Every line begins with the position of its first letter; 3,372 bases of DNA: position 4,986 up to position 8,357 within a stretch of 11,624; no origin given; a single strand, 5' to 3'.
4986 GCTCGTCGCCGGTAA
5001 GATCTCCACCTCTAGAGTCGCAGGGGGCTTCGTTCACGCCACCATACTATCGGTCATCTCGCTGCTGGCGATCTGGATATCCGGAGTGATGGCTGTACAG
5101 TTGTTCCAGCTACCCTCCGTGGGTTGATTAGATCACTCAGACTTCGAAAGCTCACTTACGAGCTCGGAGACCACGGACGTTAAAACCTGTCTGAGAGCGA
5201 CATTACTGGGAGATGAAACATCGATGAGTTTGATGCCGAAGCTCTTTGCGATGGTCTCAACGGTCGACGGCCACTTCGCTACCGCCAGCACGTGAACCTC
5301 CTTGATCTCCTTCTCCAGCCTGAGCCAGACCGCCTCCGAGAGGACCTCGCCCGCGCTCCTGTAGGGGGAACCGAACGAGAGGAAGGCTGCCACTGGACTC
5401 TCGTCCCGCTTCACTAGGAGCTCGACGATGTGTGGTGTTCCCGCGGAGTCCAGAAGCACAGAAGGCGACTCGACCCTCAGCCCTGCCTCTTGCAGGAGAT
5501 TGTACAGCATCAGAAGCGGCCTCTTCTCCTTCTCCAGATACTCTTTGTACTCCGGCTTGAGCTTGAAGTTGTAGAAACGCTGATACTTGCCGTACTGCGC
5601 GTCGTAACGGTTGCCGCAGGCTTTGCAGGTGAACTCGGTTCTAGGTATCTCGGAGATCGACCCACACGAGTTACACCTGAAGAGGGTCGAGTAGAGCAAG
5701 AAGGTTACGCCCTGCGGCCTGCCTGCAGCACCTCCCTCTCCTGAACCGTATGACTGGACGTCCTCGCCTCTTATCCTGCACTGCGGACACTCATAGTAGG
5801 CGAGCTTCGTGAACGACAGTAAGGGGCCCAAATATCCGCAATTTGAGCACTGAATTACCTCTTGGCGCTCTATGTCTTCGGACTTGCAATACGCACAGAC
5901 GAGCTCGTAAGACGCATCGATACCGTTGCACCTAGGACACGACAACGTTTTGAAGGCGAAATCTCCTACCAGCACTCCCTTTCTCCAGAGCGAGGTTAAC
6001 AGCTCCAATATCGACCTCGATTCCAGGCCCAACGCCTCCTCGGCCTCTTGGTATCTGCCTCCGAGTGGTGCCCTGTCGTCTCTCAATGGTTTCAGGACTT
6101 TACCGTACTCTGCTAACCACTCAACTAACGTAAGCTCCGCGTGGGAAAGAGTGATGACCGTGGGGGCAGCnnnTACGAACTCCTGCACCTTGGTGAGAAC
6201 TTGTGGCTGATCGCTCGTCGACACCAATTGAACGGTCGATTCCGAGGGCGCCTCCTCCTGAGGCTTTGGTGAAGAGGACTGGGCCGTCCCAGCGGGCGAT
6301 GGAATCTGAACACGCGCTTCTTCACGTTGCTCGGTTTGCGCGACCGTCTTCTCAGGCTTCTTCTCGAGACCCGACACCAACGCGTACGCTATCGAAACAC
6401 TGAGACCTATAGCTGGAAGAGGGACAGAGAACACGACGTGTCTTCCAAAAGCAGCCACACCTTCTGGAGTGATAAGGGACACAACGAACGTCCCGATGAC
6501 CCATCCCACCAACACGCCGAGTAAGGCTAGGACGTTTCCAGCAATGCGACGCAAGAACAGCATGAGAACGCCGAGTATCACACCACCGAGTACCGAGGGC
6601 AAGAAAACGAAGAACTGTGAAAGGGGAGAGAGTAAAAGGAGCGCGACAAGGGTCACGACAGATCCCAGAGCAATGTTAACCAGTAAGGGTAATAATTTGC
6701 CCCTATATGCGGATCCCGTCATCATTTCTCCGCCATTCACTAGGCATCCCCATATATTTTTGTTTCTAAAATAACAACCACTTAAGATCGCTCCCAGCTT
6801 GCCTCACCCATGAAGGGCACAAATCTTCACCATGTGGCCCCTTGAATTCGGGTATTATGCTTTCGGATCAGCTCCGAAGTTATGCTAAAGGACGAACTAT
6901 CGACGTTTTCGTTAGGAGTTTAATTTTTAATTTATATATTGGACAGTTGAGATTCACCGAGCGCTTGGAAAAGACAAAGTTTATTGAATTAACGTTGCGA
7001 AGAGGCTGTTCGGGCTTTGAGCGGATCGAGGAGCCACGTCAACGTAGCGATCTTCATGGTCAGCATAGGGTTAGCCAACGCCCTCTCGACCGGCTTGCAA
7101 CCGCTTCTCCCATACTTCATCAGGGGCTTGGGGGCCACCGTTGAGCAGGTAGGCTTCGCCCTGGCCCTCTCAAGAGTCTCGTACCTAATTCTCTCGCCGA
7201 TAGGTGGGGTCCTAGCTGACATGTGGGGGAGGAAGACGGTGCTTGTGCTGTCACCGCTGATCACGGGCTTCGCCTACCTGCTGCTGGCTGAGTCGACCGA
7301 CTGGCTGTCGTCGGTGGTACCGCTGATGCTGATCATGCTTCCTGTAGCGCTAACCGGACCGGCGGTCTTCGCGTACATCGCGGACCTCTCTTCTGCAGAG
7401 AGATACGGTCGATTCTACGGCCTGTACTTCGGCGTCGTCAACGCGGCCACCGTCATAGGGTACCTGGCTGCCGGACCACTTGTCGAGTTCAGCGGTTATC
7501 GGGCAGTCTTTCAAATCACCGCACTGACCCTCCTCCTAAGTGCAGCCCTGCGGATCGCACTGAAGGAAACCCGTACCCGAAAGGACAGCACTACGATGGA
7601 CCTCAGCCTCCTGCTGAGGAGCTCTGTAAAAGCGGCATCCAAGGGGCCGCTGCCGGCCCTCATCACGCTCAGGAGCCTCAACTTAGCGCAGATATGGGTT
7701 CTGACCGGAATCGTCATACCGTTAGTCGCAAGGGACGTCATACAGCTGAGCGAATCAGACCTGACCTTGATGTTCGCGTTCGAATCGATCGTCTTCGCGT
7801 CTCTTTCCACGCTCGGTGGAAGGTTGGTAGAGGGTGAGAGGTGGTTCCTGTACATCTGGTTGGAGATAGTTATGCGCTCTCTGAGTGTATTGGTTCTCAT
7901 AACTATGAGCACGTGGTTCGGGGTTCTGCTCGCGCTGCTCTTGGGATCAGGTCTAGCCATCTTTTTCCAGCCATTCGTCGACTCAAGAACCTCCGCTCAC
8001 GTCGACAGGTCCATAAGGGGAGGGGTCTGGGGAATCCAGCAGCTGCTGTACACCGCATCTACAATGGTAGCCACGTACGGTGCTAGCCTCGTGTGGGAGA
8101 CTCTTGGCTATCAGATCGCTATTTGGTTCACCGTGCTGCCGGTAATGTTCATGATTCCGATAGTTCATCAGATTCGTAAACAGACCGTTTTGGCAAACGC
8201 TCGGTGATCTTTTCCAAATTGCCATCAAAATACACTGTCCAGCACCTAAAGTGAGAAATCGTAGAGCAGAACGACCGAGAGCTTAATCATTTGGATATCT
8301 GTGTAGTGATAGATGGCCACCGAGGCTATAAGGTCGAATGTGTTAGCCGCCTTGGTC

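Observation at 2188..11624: Atypically organised archaeal type IV pilus-like locus: platform protein, four pilin-like proteins and two Zn-ribbon paralogs, with no ATPase or peptidase in 9.4 kb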

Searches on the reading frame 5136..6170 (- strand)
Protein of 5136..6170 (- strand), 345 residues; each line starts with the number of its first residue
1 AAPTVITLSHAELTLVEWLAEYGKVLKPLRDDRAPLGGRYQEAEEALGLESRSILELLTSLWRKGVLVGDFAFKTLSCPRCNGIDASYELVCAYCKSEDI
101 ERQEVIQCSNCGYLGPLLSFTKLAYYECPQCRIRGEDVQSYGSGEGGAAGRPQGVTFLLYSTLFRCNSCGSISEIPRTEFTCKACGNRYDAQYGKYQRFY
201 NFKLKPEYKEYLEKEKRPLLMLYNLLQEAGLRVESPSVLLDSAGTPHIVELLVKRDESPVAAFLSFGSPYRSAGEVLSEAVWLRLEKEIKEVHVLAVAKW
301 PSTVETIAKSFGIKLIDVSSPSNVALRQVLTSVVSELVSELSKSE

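Call 84: search_protein_families(library=pfam, alignment_id=A4, max_evalue=0.01)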
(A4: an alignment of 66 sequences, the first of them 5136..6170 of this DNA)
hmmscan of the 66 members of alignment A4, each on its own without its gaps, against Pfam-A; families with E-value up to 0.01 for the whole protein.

A. member 1, window:5136-6170:- (345 aa): 3 families
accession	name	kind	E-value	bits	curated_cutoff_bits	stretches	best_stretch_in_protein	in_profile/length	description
PF18551.6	TackOD1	-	9.9e-25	87.6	32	2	10-132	8-131/188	Thaumarchaeal output domain 1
PF01155.25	HypA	-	0.0067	16.9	28.9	0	163-188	70-95/112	Hydrogenase/urease nickel incorporation, metallochaperone, hypA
PF07282.18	Cas12f1-like_TNB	-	0.0095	16.5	26.3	0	164-192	29-53/60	Cas12f1-like, TNB domain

B. families by the number of members that match (of 66 scanned): 58 families (the first 25 are shown)
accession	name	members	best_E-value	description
PF18551.6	TackOD1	66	1.1e-47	Thaumarchaeal output domain 1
PF01155.25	HypA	26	2.3e-05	Hydrogenase/urease nickel incorporation, metallochaperone, hypA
PF12773.13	DZR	24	4.4e-06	Double zinc ribbon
PF07191.17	Zn_ribbon_6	20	0.0002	Double zinc ribbon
PF09723.15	Zn_ribbon_8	17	6e-06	Zinc ribbon domain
PF23455.1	DUF7129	15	2.6e-05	Domain of unknown function (DUF7129)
PF18912.6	DZR_2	13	0.00012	Double zinc ribbon domain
PF25206.1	DUF7836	12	6.6e-05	Domain of unknown function (DUF7836)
PF04471.18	Mrr_cat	11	4.1e-13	Restriction endonuclease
PF08271.17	Zn_Ribbon_TF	10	2.3e-06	TFIIB zinc-binding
PF05605.18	zf-Di19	8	0.00029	Drought induced 19 protein (Di19), zinc-binding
PF12172.15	zf-ChsH2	8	0.00046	ChsH2, rubredoxin-like zinc ribbon domain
PF13248.11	Zn_ribbon_3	7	1.5e-05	zinc-ribbon domain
PF01363.27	FYVE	7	0.0014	FYVE zinc finger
PF08274.17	Zn_Ribbon_YjdM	6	3.6e-08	PhnA Zinc-Ribbon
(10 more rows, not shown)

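Call 86: predict_structure(alignment_id=A3)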
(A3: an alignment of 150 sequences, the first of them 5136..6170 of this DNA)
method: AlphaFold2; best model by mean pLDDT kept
length: 345 residues; sequences in the alignment: 150
mean_pLDDT: 93.0   pTM: 0.79
mean pLDDT of the five models: 93.0, 92.5, 92.2, 92.1, 92.1
residues with pLDDT >= 90: 296; 70-90: 32; 50-70: 16; < 50: 1
segments of 3 or more residues with pLDDT < 50: none
pLDDT, mean of each block of 10 residues (from residue 1): 73 93 94 96 97 97 97 98 97 98 97 97 96 92 59 78 98 98 98 98 94 89 96 95 95 97 87 94 97 94 95 95 91 97 90
secondary structure, 60 per line:
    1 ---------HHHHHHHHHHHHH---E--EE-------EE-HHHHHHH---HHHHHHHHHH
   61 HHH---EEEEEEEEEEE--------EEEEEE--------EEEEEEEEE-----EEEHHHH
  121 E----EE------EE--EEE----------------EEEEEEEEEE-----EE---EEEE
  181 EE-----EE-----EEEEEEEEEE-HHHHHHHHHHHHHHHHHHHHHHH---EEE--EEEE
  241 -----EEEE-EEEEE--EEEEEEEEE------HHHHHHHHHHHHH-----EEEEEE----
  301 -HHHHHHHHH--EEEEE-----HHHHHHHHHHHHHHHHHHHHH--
elements in order: H10-22 H41-47 H51-63 E67-77 E86-91 E100-108 E114-116 H117-120 E138-140 E157-166 E177-182 E195-204 H206-228 E232-234 E237-240 E246-249 E251-255 E258-266 H273-285 E291-296 H302-310 E313-317 H323-343

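Call 88: fold_search(model_id=the predicted structure, library=pdb)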
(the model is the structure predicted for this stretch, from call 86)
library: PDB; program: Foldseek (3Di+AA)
matches with E <= 10: 1431; with E <= 0.001: 4
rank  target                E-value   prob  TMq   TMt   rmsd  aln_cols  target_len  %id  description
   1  1y88                  8.0e-05  1.00  0.25  0.43   4.5       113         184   16  Crystal Structure of Protein of Unknown Function AF1548 (released 2004-12-21)
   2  9dou_A                5.3e-04  1.00  0.21  0.09   8.1       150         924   15  Taeniopygia guttata R2 retrotransposon (R2Tg) initiating target-primed reverse transcription (released 2025-05-21)
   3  9u49_A                6.0e-04  1.00  0.28  0.25   6.3       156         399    8  crystal structure of Cdn1 in complex with cA4 (released 2026-02-04)
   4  1xmx                  8.5e-04  1.00  0.29  0.27   4.9       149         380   11  Crystal structure of protein VC1899 from Vibrio cholerae (released 2004-11-16)
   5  9nl2_A                1.5e-03  0.99  0.21  0.08  12.5       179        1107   14  Structure of R2 retrotransposon protein from Platysternon megacephalum initiating target-primed reverse transcription (released 2025-06-18)
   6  7bdv_A                1.5e-03  1.00  0.28  0.27  10.4       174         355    7  Structure of Can2 from Sulfobacillus thermosulfidooxidans in complex with cyclic tetra-adenylate (cA4) (released 2021-03-03)
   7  9nl3_A                2.0e-03  0.99  0.19  0.07  14.7       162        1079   14  Structure of R2 retrotransposon protein from Taeniopygia guttata initiating target-primed reverse transcription (released 2025-06-18)
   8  7e8r                  3.1e-03  1.00  0.21  0.21   8.3       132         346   17  EcoT38I restriction endonuclease (released 2022-03-02)
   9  8bao_B                3.1e-03  1.00  0.29  0.27  15.9       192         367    9  Dysgonamonadaceae bacterium CRISPR ancillary nuclease 2 (released 2022-11-30)
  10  7bdv_B                3.5e-03  1.00  0.28  0.28   4.6       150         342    8  Structure of Can2 from Sulfobacillus thermosulfidooxidans in complex with cyclic tetra-adenylate (cA4) (released 2021-03-03)
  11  7bdv_C                4.0e-03  1.00  0.26  0.26   4.4       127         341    8  Structure of Can2 from Sulfobacillus thermosulfidooxidans in complex with cyclic tetra-adenylate (cA4) (released 2021-03-03)
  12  8z4i_A                4.0e-03  1.00  0.26  0.24   6.9       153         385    8  crystal structure of Cdn1 in complex with cA3 (released 2026-02-04)
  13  8bao_A                4.2e-03  1.00  0.28  0.27  16.5       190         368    8  Dysgonamonadaceae bacterium CRISPR ancillary nuclease 2 (released 2022-11-30)
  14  7edb_A                7.2e-03  1.00  0.22  0.22   7.9       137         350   16  EcoT38I restriction endonuclease complexed with DNA (released 2022-03-16)
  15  8q43_A                8.6e-03  1.00  0.27  0.23   4.7       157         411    6  Crystal structure of cA4-bound Can2 (E341A) in complex with oligo-C DNA (released 2023-11-22)
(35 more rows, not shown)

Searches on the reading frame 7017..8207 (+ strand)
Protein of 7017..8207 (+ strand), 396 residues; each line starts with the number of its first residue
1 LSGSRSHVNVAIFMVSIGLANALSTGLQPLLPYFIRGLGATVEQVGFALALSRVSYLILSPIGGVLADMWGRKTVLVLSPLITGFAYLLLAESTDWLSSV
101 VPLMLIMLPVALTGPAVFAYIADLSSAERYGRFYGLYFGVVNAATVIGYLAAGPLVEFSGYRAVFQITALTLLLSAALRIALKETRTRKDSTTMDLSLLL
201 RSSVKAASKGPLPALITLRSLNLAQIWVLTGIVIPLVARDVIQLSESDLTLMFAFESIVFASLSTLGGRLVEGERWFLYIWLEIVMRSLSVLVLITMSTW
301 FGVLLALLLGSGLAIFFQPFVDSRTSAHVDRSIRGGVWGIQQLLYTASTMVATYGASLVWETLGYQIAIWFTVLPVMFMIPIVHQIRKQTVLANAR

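Call 4: search_protein_families(library=pfam, proteins=[window:7017-8207:+], max_evalue=1)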
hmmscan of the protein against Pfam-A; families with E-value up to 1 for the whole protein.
window:7017-8207:+ (396 aa): 2 families
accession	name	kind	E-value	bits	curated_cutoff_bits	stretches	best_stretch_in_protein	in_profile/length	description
PF07690.21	MFS_1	-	1.1e-28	100.6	33.4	2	17-271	5-262/347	Major Facilitator Superfamily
PF12832.13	MFS_1_like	-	0.0054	16.3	25.2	1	9-166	213-372/373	MFS_1 like family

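Call 7: search_protein_families(library=ncbifam, proteins=[window:7017-8207:+], max_evalue=0.1)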
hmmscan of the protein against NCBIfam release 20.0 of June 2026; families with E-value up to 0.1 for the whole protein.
window:7017-8207:+ (396 aa): 20 families
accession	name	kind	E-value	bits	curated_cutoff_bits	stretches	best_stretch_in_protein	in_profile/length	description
TIGR00880.1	2_A_01_02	superfamily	1.4e-11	44.6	131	1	48-180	3-135/141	multidrug resistance protein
TIGR00900.1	2A0121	subfamily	1.3e-10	41.2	319.6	1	44-354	35-354/364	H+ Antiporter protein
NF012194.0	tet_MFS_J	exception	5.1e-09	35.6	870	1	29-372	24-367/398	tetracycline efflux MFS transporter Tet(J)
NF012207.0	tet_MFS_H_J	exception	6.5e-08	32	700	1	20-377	14-372/392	Tet(H)/Tet(J) family tetracycline efflux MFS transporter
NF012174.0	tet_MFS_A_B_C_D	equivalog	8.9e-08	31.3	475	1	16-358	9-354/382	Tet(A)/Tet(B)/Tet(C) family tetracycline efflux MFS transporter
NF012190.1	tet_MFS_B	exception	6e-06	25.5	850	1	15-206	9-204/400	tetracycline efflux MFS transporter Tet(B)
NF012195.0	tet_MFS_H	exception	1.5e-05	24.3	840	1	17-379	11-374/392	tetracycline efflux MFS transporter Tet(H)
NF008314.0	PRK11102.1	equivalog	1.7e-05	24.3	303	1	28-323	30-325/396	Bcr/CflA family multidrug efflux MFS transporter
NF012191.0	tet_MFS_C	exception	1.7e-05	24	850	1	21-168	17-166/396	tetracycline efflux MFS transporter Tet(C)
NF008586.0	PRK11551.1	equivalog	3.5e-05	23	410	1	37-193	44-201/406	3-(3-hydroxy-phenyl)propionate transporter MhpT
NF008650.1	PRK11646.1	equivalog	5.1e-05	22.4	469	1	34-360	37-357/400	multidrug efflux MFS transporter MdtH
TIGR00890.1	2A0111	subfamily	6.4e-05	22.1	374.85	2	63-178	260-377/377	oxalate/formate antiport family MFS transporter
NF012193.0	tet_MFS_A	exception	7.9e-05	21.8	840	1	20-171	15-169/394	tetracycline efflux MFS transporter Tet(A)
TIGR00895.1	2A0115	subfamily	9.1e-05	21.5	418.55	1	44-185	53-195/398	aromatic acid/H+ symport family MFS transporter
TIGR00710.1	efflux_Bcr_CflA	subfamily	0.00053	19.5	200.9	1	31-304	28-294/385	Bcr/CflA family efflux MFS transporter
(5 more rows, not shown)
